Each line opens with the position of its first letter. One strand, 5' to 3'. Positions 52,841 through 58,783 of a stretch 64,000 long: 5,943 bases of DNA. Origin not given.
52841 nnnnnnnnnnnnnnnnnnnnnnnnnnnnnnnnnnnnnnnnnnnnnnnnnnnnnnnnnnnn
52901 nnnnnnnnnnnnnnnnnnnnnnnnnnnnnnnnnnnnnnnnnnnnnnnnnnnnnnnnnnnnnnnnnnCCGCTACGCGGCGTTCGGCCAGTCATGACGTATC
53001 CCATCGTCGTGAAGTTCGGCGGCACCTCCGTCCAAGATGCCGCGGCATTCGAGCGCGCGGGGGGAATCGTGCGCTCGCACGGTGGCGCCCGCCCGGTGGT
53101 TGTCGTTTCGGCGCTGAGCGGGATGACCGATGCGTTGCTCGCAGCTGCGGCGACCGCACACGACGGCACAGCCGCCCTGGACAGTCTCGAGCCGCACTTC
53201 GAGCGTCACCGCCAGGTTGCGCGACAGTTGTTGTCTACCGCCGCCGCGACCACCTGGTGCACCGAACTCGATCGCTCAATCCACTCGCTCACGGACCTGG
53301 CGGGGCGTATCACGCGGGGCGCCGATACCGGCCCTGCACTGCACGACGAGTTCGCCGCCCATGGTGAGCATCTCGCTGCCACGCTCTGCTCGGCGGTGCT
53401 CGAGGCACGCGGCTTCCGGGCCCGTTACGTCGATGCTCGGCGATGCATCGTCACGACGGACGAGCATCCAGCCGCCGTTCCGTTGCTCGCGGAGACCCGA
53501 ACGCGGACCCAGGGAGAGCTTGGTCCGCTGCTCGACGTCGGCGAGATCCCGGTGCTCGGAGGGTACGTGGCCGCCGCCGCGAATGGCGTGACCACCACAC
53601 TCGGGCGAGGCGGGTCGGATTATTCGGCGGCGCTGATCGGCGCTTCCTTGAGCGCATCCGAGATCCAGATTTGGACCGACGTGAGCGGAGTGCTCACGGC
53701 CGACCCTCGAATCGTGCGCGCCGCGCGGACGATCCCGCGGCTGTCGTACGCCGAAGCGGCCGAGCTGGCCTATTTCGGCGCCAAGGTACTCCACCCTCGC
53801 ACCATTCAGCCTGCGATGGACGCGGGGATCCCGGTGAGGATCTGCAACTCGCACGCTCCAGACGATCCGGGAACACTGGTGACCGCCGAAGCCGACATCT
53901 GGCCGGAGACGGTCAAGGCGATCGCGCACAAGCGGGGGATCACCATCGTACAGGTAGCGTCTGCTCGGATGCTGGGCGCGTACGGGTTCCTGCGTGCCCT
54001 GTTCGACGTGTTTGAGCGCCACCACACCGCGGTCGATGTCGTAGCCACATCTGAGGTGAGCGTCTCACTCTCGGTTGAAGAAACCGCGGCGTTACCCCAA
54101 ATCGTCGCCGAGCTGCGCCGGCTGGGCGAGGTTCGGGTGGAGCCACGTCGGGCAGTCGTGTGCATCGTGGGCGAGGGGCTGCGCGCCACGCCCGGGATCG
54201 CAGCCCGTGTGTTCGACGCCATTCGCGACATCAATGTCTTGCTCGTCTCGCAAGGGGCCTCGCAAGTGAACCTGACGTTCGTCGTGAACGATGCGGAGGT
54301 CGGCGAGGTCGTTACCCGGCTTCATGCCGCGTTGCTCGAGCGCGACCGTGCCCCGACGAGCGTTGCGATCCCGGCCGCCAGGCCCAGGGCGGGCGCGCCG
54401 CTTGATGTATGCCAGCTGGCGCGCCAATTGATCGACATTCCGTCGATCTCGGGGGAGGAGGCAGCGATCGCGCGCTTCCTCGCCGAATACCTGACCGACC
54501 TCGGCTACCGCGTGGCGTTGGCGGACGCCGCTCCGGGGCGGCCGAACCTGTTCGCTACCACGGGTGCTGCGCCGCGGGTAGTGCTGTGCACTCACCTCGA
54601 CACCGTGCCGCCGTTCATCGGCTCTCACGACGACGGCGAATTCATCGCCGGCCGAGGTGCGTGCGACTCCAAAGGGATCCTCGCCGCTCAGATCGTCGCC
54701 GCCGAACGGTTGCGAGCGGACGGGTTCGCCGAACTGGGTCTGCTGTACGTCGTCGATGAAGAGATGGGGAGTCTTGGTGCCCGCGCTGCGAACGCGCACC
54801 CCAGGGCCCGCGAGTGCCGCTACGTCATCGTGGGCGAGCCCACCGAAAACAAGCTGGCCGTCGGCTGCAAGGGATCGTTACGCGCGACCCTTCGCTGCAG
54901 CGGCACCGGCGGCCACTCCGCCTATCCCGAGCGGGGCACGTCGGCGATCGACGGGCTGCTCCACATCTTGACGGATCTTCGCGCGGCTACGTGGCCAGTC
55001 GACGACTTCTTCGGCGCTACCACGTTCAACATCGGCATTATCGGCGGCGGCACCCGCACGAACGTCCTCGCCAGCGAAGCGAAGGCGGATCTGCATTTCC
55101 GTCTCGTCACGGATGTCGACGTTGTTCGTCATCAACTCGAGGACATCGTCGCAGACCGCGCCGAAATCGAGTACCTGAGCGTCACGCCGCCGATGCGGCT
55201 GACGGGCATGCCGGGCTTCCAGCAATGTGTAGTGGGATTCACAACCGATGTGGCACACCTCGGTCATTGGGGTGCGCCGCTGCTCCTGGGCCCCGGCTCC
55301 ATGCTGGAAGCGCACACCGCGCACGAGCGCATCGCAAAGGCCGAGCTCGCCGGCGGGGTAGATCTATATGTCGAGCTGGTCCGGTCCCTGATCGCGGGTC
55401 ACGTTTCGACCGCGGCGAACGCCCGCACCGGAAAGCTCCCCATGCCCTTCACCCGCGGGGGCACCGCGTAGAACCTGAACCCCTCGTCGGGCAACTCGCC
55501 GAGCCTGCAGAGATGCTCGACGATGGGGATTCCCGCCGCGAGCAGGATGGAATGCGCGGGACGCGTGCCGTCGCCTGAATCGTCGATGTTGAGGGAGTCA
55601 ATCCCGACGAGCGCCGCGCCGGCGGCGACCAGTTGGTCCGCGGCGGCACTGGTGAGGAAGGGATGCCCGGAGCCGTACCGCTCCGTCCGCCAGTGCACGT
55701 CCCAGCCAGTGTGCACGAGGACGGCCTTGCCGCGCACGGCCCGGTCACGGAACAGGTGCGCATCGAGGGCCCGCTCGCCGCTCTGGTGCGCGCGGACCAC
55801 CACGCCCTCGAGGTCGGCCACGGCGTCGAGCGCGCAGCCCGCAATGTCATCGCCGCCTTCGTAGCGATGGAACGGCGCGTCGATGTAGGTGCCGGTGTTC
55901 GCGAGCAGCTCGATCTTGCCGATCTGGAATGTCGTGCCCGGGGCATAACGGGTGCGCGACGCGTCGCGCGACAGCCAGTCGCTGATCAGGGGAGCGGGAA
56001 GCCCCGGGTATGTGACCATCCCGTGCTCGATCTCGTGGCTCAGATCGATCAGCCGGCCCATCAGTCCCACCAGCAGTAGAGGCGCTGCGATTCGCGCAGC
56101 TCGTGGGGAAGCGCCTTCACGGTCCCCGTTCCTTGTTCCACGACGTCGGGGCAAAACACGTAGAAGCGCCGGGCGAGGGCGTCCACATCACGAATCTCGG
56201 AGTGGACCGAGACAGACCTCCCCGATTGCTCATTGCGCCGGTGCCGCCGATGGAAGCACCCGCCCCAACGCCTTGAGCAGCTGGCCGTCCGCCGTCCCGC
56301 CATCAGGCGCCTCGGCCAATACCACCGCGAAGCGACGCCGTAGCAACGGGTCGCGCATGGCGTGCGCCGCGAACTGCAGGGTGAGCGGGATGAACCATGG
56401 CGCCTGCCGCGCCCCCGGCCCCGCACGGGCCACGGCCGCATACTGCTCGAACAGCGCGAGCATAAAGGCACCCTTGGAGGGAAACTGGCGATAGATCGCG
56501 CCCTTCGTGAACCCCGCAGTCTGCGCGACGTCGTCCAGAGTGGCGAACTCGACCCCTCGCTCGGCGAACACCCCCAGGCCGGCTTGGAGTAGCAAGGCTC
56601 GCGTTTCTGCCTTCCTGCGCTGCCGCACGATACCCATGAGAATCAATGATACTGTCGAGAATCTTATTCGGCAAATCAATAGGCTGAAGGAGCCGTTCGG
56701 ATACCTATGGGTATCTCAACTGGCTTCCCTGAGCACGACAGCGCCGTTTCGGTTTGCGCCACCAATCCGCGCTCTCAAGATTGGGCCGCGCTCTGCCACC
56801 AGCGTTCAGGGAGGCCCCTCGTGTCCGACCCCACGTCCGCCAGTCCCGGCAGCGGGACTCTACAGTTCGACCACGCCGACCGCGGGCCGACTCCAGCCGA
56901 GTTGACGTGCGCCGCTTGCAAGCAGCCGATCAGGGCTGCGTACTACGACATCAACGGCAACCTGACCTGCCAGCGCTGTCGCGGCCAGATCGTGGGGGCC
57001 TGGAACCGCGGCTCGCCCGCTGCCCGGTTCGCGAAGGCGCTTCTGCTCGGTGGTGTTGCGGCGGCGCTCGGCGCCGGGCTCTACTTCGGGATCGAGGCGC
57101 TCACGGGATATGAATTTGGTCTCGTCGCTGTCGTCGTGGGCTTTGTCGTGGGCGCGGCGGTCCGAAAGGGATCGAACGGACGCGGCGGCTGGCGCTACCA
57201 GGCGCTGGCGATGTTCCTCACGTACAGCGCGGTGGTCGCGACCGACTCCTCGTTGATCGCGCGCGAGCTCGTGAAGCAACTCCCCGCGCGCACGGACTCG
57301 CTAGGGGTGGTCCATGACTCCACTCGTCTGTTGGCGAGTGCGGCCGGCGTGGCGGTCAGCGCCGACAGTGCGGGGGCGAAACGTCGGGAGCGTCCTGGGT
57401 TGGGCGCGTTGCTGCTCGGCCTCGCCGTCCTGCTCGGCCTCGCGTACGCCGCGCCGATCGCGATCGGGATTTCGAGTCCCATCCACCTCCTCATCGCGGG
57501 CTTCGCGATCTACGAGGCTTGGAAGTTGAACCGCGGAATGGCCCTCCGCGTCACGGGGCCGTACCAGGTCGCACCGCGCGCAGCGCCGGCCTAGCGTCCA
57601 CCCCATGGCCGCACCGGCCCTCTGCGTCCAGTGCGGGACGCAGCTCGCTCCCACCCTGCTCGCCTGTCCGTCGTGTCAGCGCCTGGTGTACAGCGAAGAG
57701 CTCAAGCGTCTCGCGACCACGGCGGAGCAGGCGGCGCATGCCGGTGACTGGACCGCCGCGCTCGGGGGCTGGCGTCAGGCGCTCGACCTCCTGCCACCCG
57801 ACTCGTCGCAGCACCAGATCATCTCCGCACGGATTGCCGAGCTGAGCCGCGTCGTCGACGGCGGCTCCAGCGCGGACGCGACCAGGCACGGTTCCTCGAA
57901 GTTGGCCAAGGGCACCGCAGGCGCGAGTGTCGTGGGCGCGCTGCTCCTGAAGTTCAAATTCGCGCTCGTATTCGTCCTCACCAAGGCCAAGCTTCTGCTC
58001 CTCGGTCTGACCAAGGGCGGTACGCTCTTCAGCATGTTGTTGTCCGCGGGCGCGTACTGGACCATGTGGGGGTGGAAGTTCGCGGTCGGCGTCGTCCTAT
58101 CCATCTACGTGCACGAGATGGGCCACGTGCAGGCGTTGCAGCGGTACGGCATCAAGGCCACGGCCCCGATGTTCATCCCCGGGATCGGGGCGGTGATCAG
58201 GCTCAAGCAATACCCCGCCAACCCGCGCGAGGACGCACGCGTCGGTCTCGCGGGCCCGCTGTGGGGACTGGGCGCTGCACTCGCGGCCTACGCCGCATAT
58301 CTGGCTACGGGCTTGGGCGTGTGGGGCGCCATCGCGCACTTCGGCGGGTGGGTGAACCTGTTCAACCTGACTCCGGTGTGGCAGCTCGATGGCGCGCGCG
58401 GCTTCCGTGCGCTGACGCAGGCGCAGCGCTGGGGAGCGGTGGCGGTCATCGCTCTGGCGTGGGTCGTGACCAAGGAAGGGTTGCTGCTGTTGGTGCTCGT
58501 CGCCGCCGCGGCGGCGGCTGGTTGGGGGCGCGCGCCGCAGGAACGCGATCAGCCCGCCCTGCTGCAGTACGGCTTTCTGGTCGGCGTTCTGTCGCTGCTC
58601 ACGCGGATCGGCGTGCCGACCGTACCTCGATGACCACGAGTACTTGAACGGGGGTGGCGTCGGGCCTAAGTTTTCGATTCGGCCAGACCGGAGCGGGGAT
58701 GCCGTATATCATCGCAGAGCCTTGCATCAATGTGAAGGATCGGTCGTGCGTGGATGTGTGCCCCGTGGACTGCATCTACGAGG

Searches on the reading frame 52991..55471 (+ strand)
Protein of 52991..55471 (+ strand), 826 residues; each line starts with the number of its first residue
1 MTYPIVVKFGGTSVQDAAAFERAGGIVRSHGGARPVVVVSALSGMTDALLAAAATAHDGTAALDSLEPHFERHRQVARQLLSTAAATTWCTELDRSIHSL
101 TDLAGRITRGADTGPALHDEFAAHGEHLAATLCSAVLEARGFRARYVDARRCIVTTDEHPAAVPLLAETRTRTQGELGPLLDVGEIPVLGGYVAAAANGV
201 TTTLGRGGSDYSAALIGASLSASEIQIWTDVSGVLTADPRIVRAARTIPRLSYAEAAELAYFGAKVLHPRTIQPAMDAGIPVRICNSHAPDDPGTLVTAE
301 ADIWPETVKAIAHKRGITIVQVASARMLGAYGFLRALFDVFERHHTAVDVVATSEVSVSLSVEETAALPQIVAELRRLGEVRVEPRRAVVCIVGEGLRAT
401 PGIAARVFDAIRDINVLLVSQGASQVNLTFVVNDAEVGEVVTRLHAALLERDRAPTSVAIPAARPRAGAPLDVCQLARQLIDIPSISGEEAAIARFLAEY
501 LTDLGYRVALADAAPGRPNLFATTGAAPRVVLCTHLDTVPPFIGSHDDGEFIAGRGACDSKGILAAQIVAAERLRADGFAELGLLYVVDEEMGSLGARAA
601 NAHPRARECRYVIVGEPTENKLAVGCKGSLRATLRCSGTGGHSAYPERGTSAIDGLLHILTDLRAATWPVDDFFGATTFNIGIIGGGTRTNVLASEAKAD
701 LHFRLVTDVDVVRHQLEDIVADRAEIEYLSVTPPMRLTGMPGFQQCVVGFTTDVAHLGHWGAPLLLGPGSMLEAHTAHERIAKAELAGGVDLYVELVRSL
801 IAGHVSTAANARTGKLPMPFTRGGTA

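Call 43: search_protein_families(library=pfam, proteins=[window:52991-55471:+], max_evalue=0.00001)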
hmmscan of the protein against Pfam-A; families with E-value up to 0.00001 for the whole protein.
window:52991-55471:+ (826 aa): 4 families
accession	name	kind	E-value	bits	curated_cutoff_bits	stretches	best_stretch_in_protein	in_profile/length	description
PF00696.33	AA_kinase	-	3.4e-49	168.1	24.9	1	5-286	3-234/234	Amino acid kinase family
PF07687.19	M20_dimer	-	3.2e-21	75.7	21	1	625-724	2-103/107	Peptidase dimerisation domain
PF22468.2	ACT_9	-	2.1e-20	72.6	27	1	390-447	1-60/61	ACT domain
PF01546.33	Peptidase_M20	-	2.5e-19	70.4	24.6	1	532-798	2-205/206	Peptidase family M20/M25/M40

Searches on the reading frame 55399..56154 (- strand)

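Call 43: search_protein_families(library=pfam, proteins=[window:55399-56154:-], max_evalue=0.00001)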
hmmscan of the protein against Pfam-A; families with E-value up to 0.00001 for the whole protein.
window:55399-56154:- (251 aa): 1 family
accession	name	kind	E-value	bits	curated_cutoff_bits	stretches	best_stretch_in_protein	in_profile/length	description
PF04199.19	Cyclase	-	8.6e-21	75.1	23.1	1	36-191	1-141/142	Putative cyclase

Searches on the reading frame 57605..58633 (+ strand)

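Call 43: search_protein_families(library=pfam, proteins=[window:57605-58633:+], max_evalue=0.00001)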
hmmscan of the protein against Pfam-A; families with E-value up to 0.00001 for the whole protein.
window:57605-58633:+ (342 aa): 1 family
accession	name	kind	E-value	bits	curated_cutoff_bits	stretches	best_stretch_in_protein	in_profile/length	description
PF02163.28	Peptidase_M50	-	1.4e-12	47.9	27.2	1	159-233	2-101/221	Peptidase family M50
